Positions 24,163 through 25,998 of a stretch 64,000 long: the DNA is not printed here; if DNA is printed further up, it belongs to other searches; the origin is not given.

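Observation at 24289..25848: DEDDh exonuclease-BRCT-Zn-ribbon-DUF2510 gene ending 24 nt from the CRISPR array on the crRNA strand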

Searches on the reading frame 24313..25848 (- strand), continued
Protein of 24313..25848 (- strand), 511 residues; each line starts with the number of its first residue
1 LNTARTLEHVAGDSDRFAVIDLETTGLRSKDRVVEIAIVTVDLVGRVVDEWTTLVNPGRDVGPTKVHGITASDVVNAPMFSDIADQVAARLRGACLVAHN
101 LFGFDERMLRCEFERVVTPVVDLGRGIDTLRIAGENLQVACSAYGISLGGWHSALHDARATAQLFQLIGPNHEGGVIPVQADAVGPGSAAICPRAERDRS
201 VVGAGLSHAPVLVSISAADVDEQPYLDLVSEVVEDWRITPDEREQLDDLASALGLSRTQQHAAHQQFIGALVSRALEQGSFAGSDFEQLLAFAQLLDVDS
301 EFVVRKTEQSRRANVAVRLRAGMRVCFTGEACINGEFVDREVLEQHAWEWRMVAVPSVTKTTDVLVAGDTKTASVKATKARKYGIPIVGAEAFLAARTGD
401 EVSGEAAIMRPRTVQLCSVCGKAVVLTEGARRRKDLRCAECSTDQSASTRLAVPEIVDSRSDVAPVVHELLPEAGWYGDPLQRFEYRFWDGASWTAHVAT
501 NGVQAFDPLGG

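Call 62: search_protein_families(library=pfam, alignment_id=A4, max_evalue=0.00001)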
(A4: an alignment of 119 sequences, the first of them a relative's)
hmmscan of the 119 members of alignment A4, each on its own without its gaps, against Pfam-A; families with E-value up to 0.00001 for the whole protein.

A. member 1, L001:7229-9685:- (818 aa): 5 families
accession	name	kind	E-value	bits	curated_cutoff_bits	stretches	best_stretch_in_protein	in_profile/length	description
PF08751.17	TrwC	-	3.8e-83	279.8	25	1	42-315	3-285/286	TrwC relaxase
PF13604.12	AAA_30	-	1.4e-47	162.3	27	1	432-616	2-186/191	AAA domain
PF13245.12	AAA_19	-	3.3e-18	66.6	25.1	1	441-560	3-130/134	AAA domain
PF01443.25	Viral_helicase1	-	4.3e-07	30.4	21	0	452-562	2-100/228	Viral superfamily 1 RNA helicase core domain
PF13401.12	AAA_22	-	4.7e-06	27.4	27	0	447-561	4-128/130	AAA domain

B. families by the number of members that match (of 119 scanned): 99 families (the first 25 are shown)
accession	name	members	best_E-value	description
PF13604.12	AAA_30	2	1.4e-47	AAA domain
PF04851.21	ResIII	2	1.9e-38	Type III restriction enzyme, res subunit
PF19560.4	DUF6082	2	2.8e-33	Family of unknown function (DUF6082)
PF00589.27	Phage_integrase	2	1.3e-29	Phage integrase family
PF00702.32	Hydrolase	2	2.8e-29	haloacid dehalogenase-like hydrolase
PF18766.7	SWI2_SNF2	2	3.9e-25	SWI2/SNF2 ATPase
PF13419.12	HAD_2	2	2.2e-24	Haloacid dehalogenase-like hydrolase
PF13602.12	ADH_zinc_N_2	2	1.5e-20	Zinc-binding dehydrogenase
PF13245.12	AAA_19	2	3.3e-18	AAA domain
PF08240.17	ADH_N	2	8.3e-18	Alcohol dehydrogenase GroES-like domain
PF05685.18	Uma2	2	5.5e-14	Putative restriction endonuclease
PF04313.20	HSDR_N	2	1.2e-12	Type I restriction enzyme R protein N terminus (HSDR_N)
PF00107.32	ADH_zinc_N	2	1.5e-12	Zinc-binding dehydrogenase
PF00270.35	DEAD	2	6.2e-12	DEAD/DEAH box helicase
PF13304.12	AAA_21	2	4e-11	AAA domain, putative AbiEii toxin, Type IV TA system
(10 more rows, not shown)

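Call 68: find_related_loci(query=A1, collection=viral_contigs, flank=10000)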
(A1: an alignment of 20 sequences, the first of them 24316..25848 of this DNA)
Query A1 (511 aa) in viral_contigs; peptide patterns used: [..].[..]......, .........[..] (x = any residue, [..] = any of these).
437 stretches matched a pattern; 192 encode a relative of the query (tblastn E <= 1e-3); the best 80 are kept; 80 distinct loci.
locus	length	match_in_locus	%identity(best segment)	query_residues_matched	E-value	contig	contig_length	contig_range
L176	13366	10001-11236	34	17-396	5e-45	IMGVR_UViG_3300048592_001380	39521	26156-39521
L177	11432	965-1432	45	17-165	7e-27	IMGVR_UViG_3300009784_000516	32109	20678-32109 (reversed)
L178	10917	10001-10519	38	17-178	3e-24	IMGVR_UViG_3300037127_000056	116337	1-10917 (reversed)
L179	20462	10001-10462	39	19-166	1e-21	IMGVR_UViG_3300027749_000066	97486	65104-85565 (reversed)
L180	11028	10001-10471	39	17-166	6e-19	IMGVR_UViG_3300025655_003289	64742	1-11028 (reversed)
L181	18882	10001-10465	38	16-161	4e-18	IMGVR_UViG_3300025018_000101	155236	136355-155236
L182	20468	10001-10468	36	17-165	4e-18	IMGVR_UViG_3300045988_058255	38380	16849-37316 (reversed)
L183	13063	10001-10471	38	17-166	7e-17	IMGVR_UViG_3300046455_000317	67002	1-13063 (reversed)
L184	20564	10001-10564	34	5-171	5e-16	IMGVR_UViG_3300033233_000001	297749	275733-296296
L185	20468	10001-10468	35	17-166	4e-15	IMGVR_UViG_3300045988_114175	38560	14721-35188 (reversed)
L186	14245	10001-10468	35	17-166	8e-15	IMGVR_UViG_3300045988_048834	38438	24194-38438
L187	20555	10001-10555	32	5-170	3e-14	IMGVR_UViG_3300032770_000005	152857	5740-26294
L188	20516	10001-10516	32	17-168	1e-13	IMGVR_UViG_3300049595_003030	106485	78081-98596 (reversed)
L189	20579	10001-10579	27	15-196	9e-14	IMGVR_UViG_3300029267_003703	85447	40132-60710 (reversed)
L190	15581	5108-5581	39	17-165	2e-13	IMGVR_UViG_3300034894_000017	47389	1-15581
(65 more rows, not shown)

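Call 69: find_encoding_contigs(protein=P0049, flank=10000, max_places=4)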
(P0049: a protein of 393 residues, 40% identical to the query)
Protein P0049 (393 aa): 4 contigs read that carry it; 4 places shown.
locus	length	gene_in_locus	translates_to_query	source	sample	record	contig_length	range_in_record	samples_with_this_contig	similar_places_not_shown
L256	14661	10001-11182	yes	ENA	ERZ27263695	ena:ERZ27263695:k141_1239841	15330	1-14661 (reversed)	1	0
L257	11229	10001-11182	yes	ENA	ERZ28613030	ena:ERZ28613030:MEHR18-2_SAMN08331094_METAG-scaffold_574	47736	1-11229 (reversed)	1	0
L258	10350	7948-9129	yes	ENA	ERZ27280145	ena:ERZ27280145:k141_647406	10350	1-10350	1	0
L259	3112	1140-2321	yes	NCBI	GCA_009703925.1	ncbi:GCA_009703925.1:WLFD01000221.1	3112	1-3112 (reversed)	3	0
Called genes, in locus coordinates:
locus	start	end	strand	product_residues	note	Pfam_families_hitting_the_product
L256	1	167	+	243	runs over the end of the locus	PF00072:Response_reg, PF00486:Trans_reg_C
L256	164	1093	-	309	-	PF00296:Bac_luciferase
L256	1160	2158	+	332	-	-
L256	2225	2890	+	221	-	-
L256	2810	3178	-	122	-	PF00903:Glyoxalase, PF18029:Glyoxalase_6 (weak), PF22677:Ble-like_N (faint)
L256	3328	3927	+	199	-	PF12844:HTH_19 (weak), PF13560:HTH_31, PF01381:HTH_3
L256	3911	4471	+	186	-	-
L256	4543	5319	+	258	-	PF02668:TauD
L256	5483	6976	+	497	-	PF03747:ADP_ribosyl_GH, PF00782:DSPc, PF22785:Tc-R-P (weak)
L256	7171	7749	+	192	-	-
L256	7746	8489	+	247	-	-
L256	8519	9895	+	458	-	PF00004:AAA, PF17866:AAA_lid_6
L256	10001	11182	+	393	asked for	PF00929:RNase_T, PF16473:Rv2179c-like (faint)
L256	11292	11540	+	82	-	PF02604:PhdYeFM_antitox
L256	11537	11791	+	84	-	PF05016:ParE_toxin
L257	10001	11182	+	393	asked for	PF00929:RNase_T, PF16473:Rv2179c-like (faint)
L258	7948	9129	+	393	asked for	PF00929:RNase_T, PF16473:Rv2179c-like (faint)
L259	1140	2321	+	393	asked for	PF00929:RNase_T, PF16473:Rv2179c-like (faint)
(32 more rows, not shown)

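Call 70: search_solved_structures(query=A1, max_evalue=0.001)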
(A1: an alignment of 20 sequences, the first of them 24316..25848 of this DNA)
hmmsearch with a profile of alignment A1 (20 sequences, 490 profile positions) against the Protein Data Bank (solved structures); distinct sequences matched with E-value up to 0.001: 20.
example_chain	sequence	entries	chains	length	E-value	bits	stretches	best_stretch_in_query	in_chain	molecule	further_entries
2p1j_A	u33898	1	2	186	4.4e-29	104.8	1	15-172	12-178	DNA polymerase III polC-type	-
8zef_A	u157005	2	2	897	8.5e-26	94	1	16-172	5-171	3'-5' exonuclease DinG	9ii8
5fku_D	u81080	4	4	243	8e-23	84.2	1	15-199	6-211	DNA POLYMERASE III SUBUNIT EPSILON | DNA POLYMERASE III EPSILON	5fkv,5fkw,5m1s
2gui_A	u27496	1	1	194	7e-22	81.1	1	15-167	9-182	DNA polymerase III epsilon subunit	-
1j53_A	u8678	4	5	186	8.8e-22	80.8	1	15-166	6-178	DNA polymerase III, epsilon chain | DNA polymerase III epsilon subunit | DNA POLYMERASE III SUBUNIT EPSILON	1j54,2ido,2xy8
9qpc_A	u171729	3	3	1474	2e-21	79.6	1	15-182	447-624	DNA polymerase III PolC-type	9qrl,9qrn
8h18_A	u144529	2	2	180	2.4e-14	56.3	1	16-168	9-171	DnaQ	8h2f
4fzx_C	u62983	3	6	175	4.5e-13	52.1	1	18-170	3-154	Exodeoxyribonuclease 10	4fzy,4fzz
2is3_A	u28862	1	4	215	3.8e-12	49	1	92-172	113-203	Ribonuclease T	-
3nh0_A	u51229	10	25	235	5e-12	48.6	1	92-172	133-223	Ribonuclease T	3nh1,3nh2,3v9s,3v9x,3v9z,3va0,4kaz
3ngy_A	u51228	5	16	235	5.1e-12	48.6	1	92-172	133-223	Ribonuclease T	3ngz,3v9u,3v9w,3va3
2f96_A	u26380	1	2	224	8.7e-11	44.5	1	90-172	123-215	Ribonuclease T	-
8fyc_K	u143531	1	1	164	1.7e-08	36.9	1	16-165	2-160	DEDDh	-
8fy9_A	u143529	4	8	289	5.9e-08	35.2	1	16-165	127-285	Cas2-DEDDh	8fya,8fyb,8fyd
5z9x_A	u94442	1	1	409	9.8e-07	31.1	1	6-177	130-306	Small RNA degrading nuclease 1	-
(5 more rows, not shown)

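Call 89: predict_structure(alignment_id=A5)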
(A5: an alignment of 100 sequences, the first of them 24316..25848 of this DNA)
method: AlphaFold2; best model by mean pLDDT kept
length: 511 residues; sequences in the alignment: 100
mean_pLDDT: 85.8   pTM: 0.72
mean pLDDT of the five models: 85.8, 85.7, 85.1, 85.1, 85.0
residues with pLDDT >= 90: 346; 70-90: 80; 50-70: 36; < 50: 49
segments of 3 or more residues with pLDDT < 50: 450-481, 499-511
pLDDT, mean of each block of 10 residues (from residue 1): 75 95 90 97 96 95 82 94 95 97 95 93 97 93 91 93 97 95 82 76 60 74 89 90 92 94 95 88 93 96 94 96 97 96 98 97 97 93 96 97 94 94 93 94 72 40 37 41 58 57 39 30
secondary structure, 60 per line:
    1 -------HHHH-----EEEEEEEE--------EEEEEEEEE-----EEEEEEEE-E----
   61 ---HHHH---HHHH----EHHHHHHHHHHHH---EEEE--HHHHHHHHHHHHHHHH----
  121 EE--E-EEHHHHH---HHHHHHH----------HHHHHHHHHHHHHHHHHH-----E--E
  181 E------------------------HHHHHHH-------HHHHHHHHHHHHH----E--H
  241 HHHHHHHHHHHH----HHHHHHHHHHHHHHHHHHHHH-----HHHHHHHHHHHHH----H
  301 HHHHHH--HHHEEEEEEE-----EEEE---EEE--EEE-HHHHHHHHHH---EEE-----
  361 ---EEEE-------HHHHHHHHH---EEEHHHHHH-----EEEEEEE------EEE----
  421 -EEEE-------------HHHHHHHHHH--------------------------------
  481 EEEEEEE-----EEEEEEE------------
elements in order: H8-11 E17-24 E33-41 E47-54 H64-67 H71-74 H80-91 E95-98 H101-116 H129-133 H137-143 H154-171 H206-212 H220-232 H240-252 H257-277 H283-295 H300-306 E312-318 E324-327 E331-333 E336-338 H340-349 E353-355 E364-367 H375-383 E387-389 H390-395 E401-407 E414-416 E422-425 H439-448 E481-487 E493-499

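Call 91: fold_search(model_id=the predicted structure, library=pdb)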
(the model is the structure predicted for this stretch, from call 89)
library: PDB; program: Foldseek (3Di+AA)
matches with E <= 10: 327; with E <= 0.001: 39
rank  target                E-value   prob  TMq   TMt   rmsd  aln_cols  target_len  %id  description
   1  8zef_A                3.9e-11  1.00  0.28  0.17  21.5       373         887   17  Crystal structure of Staphylococcus aureus DinG protein in complex with ssDNA and Ca2+ (released 2025-05-21)
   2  9ii8_A                1.7e-10  1.00  0.28  0.16  21.2       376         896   16  Crystal structure of Staphylococcus aureus DinG protein in complex with ssDNA (released 2025-06-25)
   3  9qrn_A                5.0e-09  1.00  0.29  0.14  15.1       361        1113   18  DNA polymerase without DNA or inhibitor (released 2025-09-24)
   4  2ido_A                6.6e-09  1.00  0.28  0.80   2.0       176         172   28  Structure of the E. coli Pol III epsilon-Hot proofreading complex (released 2006-11-14)
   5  2ido_C                8.3e-09  1.00  0.28  0.79   2.2       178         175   28  Structure of the E. coli Pol III epsilon-Hot proofreading complex (released 2006-11-14)
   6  9qpc_A                8.3e-09  1.00  0.29  0.13  15.2       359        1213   19  DNA polymerase with inhibitor (released 2025-09-24)
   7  2p1j_B                1.4e-08  1.00  0.24  0.70  12.8       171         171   33  Crystal structure of a polC-type DNA polymerase III exonuclease domain from Thermotoga maritima (released 2007-03-20)
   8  2gui                  2.5e-08  1.00  0.28  0.80   1.9       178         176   28  Structure and Function of Cyclized Versions of the Proofreading Exonuclease Subunit of E. coli DNA Polymerase III (released 2007-03-13)
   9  1j53                  3.8e-08  1.00  0.27  0.77   2.0       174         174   28  Structure of the N-terminal Exonuclease Domain of the Epsilon Subunit of E.coli DNA Polymerase III at pH 8.5 (released 2002-10-16)
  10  8h2f                  9.2e-08  1.00  0.28  0.80   2.2       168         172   25  Crystal structure of DnaQ domain in complex witn TMP of Streptococcus thermophilus strain DGCC 7710 (released 2023-09-13)
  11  8h18                  9.2e-08  1.00  0.28  0.80   2.2       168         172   25  Crystal structure of DnaQ domain of Streptococcus thermophilus strain DGCC 7710 (released 2023-09-13)
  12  2p1j_A                1.1e-07  1.00  0.25  0.73   7.0       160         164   34  Crystal structure of a polC-type DNA polymerase III exonuclease domain from Thermotoga maritima (released 2007-03-20)
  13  5fkv_D                1.8e-07  1.00  0.27  0.62  21.0       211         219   26  cryo-EM structure of the E. coli replicative DNA polymerase complex bound to DNA (DNA polymerase III alpha, beta, epsi (released 2015-11-25)
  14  5fku_D                3.1e-07  1.00  0.28  0.63  21.8       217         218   24  cryo-EM structure of the E. coli replicative DNA polymerase complex in DNA free state (DNA polymerase III alpha, beta, (released 2015-11-25)
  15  3cm5_A                3.8e-06  1.00  0.27  0.45   4.3       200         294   16  Crystal structure of Cell-Death Related Nuclease 4 (CRN-4) bound with Mn (released 2008-12-30)
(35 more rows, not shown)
